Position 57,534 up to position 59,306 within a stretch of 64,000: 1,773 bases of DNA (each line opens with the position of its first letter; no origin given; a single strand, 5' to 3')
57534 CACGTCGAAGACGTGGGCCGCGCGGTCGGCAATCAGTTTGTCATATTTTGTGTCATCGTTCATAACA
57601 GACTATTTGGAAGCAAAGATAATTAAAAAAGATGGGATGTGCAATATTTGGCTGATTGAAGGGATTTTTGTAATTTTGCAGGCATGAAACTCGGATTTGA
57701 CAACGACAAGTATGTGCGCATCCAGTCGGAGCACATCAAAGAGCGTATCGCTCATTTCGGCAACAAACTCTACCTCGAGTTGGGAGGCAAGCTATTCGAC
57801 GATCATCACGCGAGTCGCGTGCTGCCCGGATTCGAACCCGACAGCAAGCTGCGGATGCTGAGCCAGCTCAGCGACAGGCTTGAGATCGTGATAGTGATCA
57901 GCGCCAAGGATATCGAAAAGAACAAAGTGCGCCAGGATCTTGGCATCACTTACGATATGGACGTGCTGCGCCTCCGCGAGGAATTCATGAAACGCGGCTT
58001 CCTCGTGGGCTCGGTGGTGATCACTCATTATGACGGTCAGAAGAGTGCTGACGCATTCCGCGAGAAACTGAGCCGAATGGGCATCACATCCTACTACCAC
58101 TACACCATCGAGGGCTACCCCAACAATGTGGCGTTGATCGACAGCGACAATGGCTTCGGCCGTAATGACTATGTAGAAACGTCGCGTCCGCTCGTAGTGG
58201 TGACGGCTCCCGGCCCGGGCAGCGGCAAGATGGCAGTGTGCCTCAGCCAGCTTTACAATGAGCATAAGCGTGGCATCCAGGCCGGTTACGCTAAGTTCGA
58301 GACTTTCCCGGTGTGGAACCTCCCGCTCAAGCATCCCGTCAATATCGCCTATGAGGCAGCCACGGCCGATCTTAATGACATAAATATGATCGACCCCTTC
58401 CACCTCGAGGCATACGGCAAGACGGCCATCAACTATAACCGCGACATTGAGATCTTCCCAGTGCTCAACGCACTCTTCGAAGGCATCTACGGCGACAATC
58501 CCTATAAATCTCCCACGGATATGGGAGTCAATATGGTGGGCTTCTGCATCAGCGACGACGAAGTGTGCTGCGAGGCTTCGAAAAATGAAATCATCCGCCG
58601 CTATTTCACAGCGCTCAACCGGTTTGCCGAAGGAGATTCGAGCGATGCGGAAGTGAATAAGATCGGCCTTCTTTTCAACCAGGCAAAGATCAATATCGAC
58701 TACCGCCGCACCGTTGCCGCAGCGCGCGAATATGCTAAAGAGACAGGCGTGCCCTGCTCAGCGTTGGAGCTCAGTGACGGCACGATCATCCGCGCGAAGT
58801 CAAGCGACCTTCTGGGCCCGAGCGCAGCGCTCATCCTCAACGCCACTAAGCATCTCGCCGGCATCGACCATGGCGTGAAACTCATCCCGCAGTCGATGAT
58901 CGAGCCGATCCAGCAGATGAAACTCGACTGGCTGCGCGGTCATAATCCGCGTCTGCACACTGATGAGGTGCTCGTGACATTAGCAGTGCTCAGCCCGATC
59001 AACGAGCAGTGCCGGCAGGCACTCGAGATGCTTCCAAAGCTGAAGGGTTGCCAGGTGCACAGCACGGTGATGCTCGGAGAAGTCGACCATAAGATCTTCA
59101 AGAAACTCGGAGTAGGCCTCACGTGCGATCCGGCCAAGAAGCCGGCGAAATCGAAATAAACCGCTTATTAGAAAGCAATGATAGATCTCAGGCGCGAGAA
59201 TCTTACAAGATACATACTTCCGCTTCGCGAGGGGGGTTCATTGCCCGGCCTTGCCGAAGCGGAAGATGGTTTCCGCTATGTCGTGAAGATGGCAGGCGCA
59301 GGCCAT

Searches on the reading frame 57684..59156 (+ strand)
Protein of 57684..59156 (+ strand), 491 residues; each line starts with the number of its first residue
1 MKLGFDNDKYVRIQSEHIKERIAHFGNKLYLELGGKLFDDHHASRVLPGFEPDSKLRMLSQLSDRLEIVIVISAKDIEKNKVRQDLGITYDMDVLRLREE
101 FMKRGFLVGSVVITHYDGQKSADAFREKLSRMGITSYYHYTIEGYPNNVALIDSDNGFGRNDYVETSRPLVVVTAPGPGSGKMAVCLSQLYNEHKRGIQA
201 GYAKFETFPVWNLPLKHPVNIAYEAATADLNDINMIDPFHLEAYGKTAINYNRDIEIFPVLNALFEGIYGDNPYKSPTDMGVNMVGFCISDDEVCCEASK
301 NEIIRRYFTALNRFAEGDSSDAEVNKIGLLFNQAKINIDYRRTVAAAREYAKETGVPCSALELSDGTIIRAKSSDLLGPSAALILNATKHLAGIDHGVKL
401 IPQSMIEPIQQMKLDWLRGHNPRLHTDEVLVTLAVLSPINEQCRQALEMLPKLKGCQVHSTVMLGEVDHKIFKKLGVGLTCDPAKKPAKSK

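Call 3: search_protein_families(library=pfam, proteins=[window:57684-59156:+], max_evalue=0.01)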
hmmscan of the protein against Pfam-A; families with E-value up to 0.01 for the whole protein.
window:57684-59156:+ (491 aa): 2 families
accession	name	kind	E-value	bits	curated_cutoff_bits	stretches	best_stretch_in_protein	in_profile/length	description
PF08903.17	DUF1846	-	1.1e-177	590.2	27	1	4-334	2-332/333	Domain of unknown function DUF1846, N-terminal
PF20921.3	DUF1846_C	-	2e-55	187.2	27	1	340-486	2-148/153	Domain of unknown function DUF1846, C-terminal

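Call 4: search_protein_families(library=ncbifam, proteins=[window:57684-59156:+], max_evalue=0.01)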
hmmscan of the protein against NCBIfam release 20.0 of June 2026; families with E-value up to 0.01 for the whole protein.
window:57684-59156:+ (491 aa): 1 family
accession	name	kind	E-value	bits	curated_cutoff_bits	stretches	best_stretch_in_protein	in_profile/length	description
NF010184.0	PRK13663.1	equivalog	1.3e-234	779.3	631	1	1-485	2-486/494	hypothetical protein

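Call 5: search_protein_families(library=padloc, proteins=[window:57684-59156:+], max_evalue=0.1)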
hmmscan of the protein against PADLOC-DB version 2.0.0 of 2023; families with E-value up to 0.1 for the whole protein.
window:57684-59156:+ (491 aa): 0 families

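Call 6: search_protein_families(library=phrogs, proteins=[window:57684-59156:+], max_evalue=0.1)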
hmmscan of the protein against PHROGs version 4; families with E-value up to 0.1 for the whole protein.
window:57684-59156:+ (491 aa): 2 families
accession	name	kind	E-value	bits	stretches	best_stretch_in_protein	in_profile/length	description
phrog_30143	-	unknown function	1.1e-176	589.1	1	1-484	2-494/504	-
phrog_20828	-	unknown function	0.079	13.7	0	292-340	42-90/179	-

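Call 75: find_homologous_proteins(query=window:57684-59156:+, max_evalue=1e-50)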
Query window:57684-59156:+ (491 aa): 8000 proteins with E <= 1e-50 among 8000 candidates; the best 120 are listed.
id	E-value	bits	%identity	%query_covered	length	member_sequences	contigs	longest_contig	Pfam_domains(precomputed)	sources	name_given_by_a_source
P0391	0.0e+0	1032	91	99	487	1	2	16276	PF20921.4,PF08903.18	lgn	-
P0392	0.0e+0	1032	91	99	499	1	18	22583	PF20921.4,PF08903.18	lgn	-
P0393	0.0e+0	1031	91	99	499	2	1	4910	PF20921.4,PF08903.18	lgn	-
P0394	0.0e+0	1030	91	99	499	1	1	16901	PF20921.4,PF08903.18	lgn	-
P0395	0.0e+0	1028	91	99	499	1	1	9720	PF20921.4,PF08903.18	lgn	-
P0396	0.0e+0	1027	91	99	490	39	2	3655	PF20921.4,PF08903.18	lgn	-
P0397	4.4e-297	1004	89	99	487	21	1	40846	PF20921.4,PF08903.18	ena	-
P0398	5.3e-297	1003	89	99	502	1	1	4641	PF20921.4,PF08903.18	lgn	-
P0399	8.3e-297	1003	89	99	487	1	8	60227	PF20921.4,PF08903.18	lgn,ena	-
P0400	7.8e-296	999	89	99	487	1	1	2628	PF20921.4,PF08903.18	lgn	-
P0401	1.3e-295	999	88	99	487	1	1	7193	PF20921.4,PF08903.18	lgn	-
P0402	1.9e-295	998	89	99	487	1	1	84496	PF20921.4,PF08903.18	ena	-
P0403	2.8e-295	998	89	99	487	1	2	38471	PF20921.4,PF08903.18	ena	-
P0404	7.3e-294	993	87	99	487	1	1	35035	PF20921.4,PF08903.18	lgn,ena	-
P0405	1.3e-293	992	88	99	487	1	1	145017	PF20921.4,PF08903.18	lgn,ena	-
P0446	4.6e-282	954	84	99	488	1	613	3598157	PF20921.4,PF08903.18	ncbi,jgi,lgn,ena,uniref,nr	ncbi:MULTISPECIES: DUF1846 domain-containing protein [Duncaniella]|jgi:uncharacterized protein (UPF0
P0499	2.2e-279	945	84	99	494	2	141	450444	PF20921.4,PF08903.18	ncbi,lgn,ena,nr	ncbi:MAG: DUF1846 domain-containing protein [Muribaculaceae bacterium]|nr:DUF1846 domain-containing 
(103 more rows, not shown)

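Call 76: find_encoding_contigs(protein=P0446, flank=6000, max_places=2)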
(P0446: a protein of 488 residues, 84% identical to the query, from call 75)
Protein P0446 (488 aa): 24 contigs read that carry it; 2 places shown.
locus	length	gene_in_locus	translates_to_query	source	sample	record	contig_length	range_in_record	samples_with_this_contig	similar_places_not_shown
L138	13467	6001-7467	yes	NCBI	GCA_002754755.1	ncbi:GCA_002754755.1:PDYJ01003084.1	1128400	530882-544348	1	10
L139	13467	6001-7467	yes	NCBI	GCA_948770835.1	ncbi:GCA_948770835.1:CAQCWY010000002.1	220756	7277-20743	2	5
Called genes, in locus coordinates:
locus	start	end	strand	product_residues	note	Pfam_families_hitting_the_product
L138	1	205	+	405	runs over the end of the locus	PF13546:DDE_5 (faint), PF01609:DDE_Tnp_1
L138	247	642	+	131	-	-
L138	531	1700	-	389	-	PF01609:DDE_Tnp_1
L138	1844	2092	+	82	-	-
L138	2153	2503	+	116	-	-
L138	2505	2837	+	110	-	-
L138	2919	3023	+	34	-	-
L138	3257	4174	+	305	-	PF03747:ADP_ribosyl_GH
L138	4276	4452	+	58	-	-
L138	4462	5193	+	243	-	-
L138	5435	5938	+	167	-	-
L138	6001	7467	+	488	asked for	PF08903:DUF1846, PF20921:DUF1846_C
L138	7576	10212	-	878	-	PF01841:Transglut_core, PF02369:Big_1 (weak)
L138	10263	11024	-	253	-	PF03932:CutC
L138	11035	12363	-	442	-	PF01120:Alpha_L_fucos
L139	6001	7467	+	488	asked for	PF08903:DUF1846, PF20921:DUF1846_C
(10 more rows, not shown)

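Call 77: find_encoding_contigs(protein=P0405, flank=6000, max_places=1)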
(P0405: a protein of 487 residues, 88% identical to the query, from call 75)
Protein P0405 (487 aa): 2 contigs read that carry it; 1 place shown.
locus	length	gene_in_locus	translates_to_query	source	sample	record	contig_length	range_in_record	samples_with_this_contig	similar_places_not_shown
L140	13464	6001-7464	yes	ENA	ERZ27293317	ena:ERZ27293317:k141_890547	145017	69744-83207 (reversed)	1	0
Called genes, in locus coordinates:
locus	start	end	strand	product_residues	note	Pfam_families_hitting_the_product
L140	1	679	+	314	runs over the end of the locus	PF00501:AMP-binding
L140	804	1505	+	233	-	PF00027:cNMP_binding, PF13545:HTH_Crp_2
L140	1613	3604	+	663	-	PF00122:E1-E2_ATPase, PF00702:Hydrolase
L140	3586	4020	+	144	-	PF01475:FUR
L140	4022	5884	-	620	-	PF13328:HD_4, PF01966:HD (weak), PF04607:RelA_SpoT, PF02824:TGS, PF28438:RelA_RIS, PF13291:ACT_4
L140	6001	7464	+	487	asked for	PF08903:DUF1846, PF20921:DUF1846_C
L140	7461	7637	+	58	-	-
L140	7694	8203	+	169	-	PF04542:Sigma70_r2, PF08281:Sigma70_r4_2, PF04545:Sigma70_r4 (weak)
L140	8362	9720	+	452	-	PF00069:Pkinase, PF07714:PK_Tyr_Ser-Thr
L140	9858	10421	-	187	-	-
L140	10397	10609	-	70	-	-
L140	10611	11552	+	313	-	-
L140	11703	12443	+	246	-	-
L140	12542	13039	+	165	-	-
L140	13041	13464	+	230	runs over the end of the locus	PF13505:OMP_b-brl (faint), PF13568:OMP_b-brl_2 (weak)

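Call 78: find_encoding_contigs(protein=P0499, flank=6000, max_places=2)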
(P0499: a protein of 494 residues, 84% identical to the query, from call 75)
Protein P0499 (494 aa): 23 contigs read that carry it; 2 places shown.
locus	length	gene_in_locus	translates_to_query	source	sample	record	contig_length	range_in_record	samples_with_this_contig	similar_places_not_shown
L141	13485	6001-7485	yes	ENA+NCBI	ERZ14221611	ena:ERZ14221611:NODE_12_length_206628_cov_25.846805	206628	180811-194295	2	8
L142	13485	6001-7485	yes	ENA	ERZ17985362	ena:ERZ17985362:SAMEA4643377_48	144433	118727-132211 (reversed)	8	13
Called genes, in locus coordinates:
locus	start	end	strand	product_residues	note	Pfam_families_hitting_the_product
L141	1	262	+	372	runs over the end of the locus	PF02618:YceG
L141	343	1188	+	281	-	PF12833:HTH_18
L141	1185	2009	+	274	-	PF24575:TPR_Slam (faint), PF07719:TPR_2 (faint), PF13414:TPR_11 (faint), PF13428:TPR_14 (faint), PF00515:TPR_1 (faint), PF13176:TPR_7 (faint), PF13424:TPR_12 (faint), PF13432:TPR_16 (weak), +4 more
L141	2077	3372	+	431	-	PF00070:Pyr_redox (faint), PF07992:Pyr_redox_2, PF22366:NDH2_C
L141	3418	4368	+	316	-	PF01926:MMR_HSR1 (faint), PF16745:RsgA_N, PF03193:RsgA_GTPase, PF00009:GTP_EFTU (faint)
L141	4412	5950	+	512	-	PF00135:COesterase, PF20434:BD-FAE, PF07859:Abhydrolase_3 (faint)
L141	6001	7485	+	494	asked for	PF08903:DUF1846, PF20921:DUF1846_C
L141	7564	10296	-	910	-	PF07494:Reg_prop (faint), PF07495:Y_Y_Y, PF12833:HTH_18, PF00165:HTH_AraC (weak)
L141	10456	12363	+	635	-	PF00657:Lipase_GDSL, PF13472:Lipase_GDSL_2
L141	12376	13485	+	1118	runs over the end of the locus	PF18998:Flg_new_2, PF13205:Big_5, PF01095:Pectinesterase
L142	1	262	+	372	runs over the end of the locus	PF02618:YceG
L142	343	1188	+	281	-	PF12833:HTH_18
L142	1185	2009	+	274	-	PF24575:TPR_Slam (faint), PF07719:TPR_2 (faint), PF13414:TPR_11 (faint), PF00515:TPR_1 (faint), PF13176:TPR_7 (faint), PF13424:TPR_12 (faint), PF13428:TPR_14 (faint), PF13432:TPR_16 (weak), +4 more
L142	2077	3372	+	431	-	PF00070:Pyr_redox (faint), PF07992:Pyr_redox_2, PF22366:NDH2_C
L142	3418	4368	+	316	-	PF01926:MMR_HSR1 (faint), PF16745:RsgA_N, PF03193:RsgA_GTPase, PF00009:GTP_EFTU (faint)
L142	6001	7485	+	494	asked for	PF08903:DUF1846, PF20921:DUF1846_C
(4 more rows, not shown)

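Call 79: find_encoding_contigs(protein=P0392, flank=6000, max_places=1)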
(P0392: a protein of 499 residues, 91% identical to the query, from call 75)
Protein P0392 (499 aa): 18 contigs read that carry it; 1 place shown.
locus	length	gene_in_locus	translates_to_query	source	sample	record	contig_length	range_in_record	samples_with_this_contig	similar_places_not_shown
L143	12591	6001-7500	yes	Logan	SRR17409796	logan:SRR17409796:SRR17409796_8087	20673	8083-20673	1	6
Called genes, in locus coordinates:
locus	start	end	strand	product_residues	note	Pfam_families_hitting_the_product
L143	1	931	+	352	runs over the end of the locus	PF13378:MR_MLE_C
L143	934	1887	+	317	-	PF00501:AMP-binding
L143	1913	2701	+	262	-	PF00027:cNMP_binding, PF13545:HTH_Crp_2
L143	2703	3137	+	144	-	PF01475:FUR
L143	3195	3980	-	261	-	PF01435:Peptidase_M48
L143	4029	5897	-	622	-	PF13328:HD_4, PF01966:HD (weak), PF04607:RelA_SpoT, PF02824:TGS, PF28438:RelA_RIS, PF13291:ACT_4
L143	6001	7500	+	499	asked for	PF08903:DUF1846, PF20921:DUF1846_C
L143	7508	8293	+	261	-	PF20613:HipA_2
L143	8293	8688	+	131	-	PF11236:DUF3037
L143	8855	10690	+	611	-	PF08757:CotH, PF16738:CBM26 (weak)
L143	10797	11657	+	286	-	PF13632:Glyco_trans_2_3 (faint)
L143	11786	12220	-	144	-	PF11396:PepSY_like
